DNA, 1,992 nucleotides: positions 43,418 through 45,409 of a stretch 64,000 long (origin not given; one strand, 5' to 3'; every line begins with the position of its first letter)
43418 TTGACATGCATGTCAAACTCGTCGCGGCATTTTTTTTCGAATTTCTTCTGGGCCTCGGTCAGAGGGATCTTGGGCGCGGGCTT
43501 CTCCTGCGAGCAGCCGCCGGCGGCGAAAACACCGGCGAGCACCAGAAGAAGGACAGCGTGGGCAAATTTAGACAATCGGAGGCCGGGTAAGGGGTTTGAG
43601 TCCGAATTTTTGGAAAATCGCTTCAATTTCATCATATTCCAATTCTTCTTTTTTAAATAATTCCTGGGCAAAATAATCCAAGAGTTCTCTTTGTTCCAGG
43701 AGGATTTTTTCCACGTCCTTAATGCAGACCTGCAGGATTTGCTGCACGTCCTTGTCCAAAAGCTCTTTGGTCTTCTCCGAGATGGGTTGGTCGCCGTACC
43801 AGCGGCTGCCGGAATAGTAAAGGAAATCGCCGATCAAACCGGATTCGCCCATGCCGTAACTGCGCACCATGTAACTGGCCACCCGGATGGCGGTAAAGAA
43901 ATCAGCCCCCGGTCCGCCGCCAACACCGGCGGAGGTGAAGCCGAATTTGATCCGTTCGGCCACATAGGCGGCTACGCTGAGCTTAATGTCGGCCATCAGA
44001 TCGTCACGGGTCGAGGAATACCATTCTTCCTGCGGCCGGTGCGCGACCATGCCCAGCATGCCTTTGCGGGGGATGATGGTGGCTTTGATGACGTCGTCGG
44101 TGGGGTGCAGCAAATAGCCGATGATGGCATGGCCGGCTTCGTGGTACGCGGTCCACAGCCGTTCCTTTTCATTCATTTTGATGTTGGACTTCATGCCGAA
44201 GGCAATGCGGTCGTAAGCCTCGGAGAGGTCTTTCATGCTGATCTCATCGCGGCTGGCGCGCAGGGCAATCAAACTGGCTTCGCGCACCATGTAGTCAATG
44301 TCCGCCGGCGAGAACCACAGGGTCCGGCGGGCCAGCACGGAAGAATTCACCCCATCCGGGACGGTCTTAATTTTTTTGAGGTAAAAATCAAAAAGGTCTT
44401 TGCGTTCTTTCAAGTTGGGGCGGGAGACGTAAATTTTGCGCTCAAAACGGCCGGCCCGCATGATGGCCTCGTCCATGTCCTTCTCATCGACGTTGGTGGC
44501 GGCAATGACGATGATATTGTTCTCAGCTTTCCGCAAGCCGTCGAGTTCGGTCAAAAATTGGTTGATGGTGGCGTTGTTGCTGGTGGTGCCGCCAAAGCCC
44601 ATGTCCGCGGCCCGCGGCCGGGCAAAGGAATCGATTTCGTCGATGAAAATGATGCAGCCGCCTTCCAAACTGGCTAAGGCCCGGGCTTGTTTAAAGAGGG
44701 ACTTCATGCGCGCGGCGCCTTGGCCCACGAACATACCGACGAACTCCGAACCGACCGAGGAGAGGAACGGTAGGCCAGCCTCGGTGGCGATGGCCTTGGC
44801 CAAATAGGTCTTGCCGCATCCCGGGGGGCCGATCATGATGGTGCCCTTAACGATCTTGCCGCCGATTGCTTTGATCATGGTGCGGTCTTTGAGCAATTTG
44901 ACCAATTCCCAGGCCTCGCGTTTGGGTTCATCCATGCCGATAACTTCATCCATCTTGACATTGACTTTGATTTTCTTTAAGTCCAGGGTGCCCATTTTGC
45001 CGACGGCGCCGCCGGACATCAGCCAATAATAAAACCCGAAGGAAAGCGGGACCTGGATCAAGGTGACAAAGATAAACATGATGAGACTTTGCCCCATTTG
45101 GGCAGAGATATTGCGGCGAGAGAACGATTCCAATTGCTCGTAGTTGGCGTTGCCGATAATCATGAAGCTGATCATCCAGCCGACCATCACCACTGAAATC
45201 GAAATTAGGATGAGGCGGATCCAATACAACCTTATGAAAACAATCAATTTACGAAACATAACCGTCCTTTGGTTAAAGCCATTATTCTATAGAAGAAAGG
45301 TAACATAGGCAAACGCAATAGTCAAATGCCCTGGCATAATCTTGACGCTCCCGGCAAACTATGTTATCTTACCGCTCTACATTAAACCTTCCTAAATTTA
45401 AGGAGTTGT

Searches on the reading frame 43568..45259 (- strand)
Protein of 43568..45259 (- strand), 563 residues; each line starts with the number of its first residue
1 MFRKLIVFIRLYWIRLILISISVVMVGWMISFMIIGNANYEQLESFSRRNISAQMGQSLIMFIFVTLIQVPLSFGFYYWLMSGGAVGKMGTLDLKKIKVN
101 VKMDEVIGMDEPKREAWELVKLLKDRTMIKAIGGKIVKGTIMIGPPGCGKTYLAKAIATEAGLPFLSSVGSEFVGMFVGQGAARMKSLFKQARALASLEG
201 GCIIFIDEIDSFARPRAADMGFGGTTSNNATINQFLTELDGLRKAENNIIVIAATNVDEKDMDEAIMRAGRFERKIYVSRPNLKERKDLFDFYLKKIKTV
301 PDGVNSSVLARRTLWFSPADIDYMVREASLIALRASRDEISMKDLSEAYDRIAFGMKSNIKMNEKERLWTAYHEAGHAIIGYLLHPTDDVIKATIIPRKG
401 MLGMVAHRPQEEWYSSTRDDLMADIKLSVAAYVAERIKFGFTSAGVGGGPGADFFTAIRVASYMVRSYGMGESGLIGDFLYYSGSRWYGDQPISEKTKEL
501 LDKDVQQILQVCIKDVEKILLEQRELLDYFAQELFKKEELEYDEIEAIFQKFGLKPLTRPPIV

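Call 8: search_protein_families(library=pfam, proteins=[window:43568-45259:-])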
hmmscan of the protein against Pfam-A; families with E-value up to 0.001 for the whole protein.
window:43568-45259:- (563 aa): 8 families
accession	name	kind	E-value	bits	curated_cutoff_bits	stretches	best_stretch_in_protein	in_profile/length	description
PF01434.24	Peptidase_M41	-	5e-38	131.3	29.9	1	362-548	3-191/191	Peptidase family M41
PF00004.35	AAA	-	1.5e-35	122.9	21.2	1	141-279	2-130/131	ATPase family associated with various cellular activities (AAA)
PF17862.7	AAA_lid_3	-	4.1e-09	36.3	27.2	1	304-347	2-45/45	AAA+ lid domain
PF07728.20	AAA_5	-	4.1e-05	24.1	22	1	140-219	2-84/139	AAA domain (dynein-related subfamily)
PF13671.12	AAA_33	-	0.00011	23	27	1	141-275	3-98/143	AAA domain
PF13207.12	AAA_17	-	0.00023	21.9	27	1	143-190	1-47/136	AAA domain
PF05496.18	RuvB_N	-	0.00052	20.2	27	0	139-212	35-96/159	Holliday junction DNA helicase RuvB P-loop domain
PF06068.19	TIP49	-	0.0007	19.3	23.8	0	100-175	20-90/347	TIP49 P-loop domain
